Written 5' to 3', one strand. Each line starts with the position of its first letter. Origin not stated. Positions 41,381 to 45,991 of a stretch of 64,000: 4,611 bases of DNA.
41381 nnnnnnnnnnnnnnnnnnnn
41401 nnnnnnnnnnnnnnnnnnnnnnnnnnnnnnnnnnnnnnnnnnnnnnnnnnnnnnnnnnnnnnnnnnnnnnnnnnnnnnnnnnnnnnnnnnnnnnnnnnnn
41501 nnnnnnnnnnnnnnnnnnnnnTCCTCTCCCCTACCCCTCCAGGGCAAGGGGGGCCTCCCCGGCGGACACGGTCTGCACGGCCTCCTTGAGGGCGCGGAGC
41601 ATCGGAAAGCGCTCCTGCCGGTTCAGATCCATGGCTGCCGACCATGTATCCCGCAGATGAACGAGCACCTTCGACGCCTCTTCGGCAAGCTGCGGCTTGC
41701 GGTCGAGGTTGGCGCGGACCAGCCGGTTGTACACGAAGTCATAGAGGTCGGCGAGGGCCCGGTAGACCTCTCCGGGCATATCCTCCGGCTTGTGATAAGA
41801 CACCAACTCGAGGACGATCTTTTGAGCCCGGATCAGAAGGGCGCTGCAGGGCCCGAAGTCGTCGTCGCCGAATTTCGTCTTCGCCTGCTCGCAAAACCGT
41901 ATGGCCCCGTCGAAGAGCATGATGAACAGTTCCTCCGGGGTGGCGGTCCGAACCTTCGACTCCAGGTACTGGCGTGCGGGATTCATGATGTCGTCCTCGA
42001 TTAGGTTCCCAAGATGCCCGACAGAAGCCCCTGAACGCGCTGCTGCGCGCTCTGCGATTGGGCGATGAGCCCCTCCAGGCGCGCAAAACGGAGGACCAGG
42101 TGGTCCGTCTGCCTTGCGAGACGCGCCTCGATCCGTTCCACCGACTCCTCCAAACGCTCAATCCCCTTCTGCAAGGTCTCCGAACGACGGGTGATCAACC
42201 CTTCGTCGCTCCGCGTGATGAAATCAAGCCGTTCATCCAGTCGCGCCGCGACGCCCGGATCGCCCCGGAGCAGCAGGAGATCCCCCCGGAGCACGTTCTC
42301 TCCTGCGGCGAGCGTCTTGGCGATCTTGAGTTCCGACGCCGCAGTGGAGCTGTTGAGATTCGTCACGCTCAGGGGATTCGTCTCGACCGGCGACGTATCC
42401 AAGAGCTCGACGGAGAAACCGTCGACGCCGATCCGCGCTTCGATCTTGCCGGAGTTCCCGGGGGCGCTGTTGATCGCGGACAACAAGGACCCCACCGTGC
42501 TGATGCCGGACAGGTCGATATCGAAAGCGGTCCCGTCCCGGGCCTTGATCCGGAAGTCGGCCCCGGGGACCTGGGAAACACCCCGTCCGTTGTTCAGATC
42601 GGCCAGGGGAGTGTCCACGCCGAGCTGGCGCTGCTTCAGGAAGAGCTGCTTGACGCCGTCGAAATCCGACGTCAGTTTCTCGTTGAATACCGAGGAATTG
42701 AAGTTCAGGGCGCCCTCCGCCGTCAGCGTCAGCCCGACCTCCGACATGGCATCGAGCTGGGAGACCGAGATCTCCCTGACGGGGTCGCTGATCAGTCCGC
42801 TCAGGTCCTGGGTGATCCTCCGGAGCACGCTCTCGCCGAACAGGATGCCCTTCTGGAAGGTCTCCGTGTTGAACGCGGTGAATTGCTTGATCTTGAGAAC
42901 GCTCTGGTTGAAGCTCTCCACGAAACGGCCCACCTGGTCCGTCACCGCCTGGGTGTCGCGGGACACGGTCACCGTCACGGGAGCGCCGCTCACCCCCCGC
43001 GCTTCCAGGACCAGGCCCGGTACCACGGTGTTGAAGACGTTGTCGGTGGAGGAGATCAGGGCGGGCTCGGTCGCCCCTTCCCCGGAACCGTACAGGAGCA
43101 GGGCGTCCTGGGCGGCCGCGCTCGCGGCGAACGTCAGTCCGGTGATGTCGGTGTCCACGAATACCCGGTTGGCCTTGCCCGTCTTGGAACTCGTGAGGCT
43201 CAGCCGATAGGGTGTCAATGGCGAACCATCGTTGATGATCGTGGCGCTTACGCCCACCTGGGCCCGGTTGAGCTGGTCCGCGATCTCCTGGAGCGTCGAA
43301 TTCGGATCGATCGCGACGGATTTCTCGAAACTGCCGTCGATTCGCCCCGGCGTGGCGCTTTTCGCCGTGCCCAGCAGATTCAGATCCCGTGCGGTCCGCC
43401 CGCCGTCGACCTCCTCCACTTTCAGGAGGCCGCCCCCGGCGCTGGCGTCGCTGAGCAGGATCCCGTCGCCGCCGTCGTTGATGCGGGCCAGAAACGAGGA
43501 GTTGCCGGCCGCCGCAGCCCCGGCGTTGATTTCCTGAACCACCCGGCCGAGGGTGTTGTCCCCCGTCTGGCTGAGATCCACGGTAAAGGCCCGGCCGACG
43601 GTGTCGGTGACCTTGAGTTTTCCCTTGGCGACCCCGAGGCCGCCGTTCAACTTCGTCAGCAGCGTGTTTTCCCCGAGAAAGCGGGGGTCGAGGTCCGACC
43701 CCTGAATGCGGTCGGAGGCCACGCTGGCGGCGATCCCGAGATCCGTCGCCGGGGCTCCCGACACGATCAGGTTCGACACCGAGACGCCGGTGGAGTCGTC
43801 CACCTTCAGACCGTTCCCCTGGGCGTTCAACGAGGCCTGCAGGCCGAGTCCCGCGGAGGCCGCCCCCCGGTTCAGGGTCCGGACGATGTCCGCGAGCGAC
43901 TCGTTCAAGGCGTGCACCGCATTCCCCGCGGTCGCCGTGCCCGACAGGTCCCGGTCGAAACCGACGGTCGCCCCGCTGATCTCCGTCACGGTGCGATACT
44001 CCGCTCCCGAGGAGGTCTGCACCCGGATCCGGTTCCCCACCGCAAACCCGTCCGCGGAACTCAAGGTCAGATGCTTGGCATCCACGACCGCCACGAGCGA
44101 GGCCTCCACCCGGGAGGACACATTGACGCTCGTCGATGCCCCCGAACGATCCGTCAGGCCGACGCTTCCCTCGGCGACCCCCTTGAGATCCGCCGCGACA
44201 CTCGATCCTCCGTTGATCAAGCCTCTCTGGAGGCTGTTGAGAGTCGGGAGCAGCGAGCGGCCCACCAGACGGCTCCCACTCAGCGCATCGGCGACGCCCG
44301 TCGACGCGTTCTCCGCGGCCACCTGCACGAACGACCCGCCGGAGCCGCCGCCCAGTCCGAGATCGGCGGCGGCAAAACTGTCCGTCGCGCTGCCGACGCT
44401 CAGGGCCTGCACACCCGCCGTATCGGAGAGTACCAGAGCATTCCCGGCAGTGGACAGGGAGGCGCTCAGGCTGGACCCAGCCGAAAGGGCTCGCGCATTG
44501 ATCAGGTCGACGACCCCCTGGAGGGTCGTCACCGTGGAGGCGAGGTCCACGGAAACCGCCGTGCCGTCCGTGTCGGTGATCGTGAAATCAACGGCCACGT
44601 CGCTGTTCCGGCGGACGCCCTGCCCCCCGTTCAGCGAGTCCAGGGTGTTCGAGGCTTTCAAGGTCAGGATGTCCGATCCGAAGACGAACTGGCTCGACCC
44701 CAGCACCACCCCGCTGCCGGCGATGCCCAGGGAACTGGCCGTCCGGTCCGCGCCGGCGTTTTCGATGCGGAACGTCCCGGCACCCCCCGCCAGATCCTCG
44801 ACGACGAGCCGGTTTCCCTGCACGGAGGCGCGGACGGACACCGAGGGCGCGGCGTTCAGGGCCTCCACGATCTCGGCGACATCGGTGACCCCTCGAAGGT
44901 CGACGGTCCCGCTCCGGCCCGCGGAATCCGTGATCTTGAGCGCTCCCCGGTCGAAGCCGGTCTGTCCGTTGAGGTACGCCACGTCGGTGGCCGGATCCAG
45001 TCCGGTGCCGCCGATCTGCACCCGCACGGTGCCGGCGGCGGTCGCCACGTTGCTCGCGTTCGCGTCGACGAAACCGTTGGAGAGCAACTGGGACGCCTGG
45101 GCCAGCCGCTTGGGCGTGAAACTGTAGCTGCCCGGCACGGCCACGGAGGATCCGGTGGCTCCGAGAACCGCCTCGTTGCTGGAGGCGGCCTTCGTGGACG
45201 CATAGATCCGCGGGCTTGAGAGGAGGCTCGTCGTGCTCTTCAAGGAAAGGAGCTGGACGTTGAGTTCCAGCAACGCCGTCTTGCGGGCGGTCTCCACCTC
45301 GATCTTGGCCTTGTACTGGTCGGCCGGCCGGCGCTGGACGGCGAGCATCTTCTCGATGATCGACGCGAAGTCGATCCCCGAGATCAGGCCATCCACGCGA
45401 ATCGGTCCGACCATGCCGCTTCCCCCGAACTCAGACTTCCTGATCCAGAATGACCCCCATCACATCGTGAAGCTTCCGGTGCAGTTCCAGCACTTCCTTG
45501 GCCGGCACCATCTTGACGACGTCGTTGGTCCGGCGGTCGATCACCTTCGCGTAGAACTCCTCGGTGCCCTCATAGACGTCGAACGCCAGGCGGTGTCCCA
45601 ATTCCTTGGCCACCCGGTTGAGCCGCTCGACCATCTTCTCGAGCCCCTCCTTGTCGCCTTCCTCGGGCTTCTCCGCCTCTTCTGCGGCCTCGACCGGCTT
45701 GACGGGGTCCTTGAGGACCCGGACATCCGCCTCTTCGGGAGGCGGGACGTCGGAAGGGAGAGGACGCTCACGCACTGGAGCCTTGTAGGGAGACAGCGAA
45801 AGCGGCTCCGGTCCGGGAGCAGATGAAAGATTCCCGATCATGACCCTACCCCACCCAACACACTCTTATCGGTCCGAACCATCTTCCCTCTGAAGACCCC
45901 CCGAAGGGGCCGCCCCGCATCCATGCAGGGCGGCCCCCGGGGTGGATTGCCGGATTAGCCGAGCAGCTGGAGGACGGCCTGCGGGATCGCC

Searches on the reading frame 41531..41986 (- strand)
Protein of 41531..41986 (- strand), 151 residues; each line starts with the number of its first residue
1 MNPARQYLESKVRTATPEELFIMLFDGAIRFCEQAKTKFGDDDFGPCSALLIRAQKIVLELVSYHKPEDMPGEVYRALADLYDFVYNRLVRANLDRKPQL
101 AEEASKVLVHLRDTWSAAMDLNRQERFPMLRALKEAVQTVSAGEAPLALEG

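Call 3: search_protein_families(library=pfam, proteins=[window:41531-41986:-], max_evalue=0.01)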
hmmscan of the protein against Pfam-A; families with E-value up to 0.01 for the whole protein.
window:41531-41986:- (151 aa): 1 family
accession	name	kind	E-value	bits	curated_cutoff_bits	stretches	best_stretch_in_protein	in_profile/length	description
PF02561.19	FliS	-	8.4e-28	97.4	26.7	1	5-119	2-115/115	Flagellar protein FliS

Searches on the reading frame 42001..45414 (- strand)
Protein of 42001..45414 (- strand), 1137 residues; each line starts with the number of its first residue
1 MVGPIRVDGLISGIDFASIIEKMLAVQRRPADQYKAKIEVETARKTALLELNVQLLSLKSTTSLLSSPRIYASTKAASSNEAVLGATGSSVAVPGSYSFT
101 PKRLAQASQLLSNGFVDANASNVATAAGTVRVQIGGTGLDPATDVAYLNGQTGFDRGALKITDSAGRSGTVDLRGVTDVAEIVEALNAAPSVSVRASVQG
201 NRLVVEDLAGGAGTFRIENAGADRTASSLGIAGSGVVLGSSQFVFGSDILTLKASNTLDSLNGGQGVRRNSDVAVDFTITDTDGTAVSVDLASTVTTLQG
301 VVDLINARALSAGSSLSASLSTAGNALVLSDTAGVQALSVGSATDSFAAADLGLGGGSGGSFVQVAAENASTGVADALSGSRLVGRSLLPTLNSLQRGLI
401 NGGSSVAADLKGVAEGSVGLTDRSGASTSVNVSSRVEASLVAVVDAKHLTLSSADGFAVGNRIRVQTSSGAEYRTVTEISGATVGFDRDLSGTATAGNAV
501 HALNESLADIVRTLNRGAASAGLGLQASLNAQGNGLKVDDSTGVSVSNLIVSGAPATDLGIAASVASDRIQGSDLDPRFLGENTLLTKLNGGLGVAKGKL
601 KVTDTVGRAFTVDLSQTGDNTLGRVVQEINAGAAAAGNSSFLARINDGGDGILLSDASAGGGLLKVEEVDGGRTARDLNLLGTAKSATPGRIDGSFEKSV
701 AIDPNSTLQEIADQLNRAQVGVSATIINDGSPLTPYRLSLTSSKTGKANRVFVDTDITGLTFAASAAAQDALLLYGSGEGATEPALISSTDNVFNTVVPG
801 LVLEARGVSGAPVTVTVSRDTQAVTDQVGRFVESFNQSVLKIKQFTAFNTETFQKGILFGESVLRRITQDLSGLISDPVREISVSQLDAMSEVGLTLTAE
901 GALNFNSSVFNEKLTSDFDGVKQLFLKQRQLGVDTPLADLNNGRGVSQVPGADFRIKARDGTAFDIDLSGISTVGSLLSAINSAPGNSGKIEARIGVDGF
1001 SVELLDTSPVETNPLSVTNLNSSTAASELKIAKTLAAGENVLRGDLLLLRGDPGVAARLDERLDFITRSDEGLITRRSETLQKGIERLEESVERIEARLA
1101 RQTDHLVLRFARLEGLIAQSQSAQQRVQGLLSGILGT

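Call 3: search_protein_families(library=pfam, proteins=[window:42001-45414:-], max_evalue=0.01)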
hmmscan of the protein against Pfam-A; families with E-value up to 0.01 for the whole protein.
window:42001-45414:- (1137 aa): 3 families
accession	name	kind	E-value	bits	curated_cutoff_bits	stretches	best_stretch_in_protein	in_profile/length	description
PF07195.17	FliD_C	-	1.2e-32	113.7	25.4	2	786-935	12-167/236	Flagellar hook-associated protein 2 C-terminus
PF02465.23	FliD_N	-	1.8e-17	64.2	24.8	1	12-107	1-96/97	Flagellar hook-associated protein 2 N-terminus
PF07196.18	Flagellin_IN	-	7.9e-14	52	22.7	1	698-744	13-55/55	Flagellin hook IN motif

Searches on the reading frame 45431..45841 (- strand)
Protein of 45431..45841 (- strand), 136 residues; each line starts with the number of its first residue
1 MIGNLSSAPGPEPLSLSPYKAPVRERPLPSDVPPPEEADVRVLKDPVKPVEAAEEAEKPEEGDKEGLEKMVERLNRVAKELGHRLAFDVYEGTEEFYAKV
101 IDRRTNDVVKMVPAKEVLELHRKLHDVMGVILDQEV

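Call 3: search_protein_families(library=pfam, proteins=[window:45431-45841:-], max_evalue=0.01)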
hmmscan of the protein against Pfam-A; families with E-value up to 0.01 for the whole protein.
window:45431-45841:- (136 aa): 1 family
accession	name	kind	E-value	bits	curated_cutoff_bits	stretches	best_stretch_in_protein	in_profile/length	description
PF03646.20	FlaG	-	1.2e-18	67.5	23.8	1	47-134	14-101/101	FlaG protein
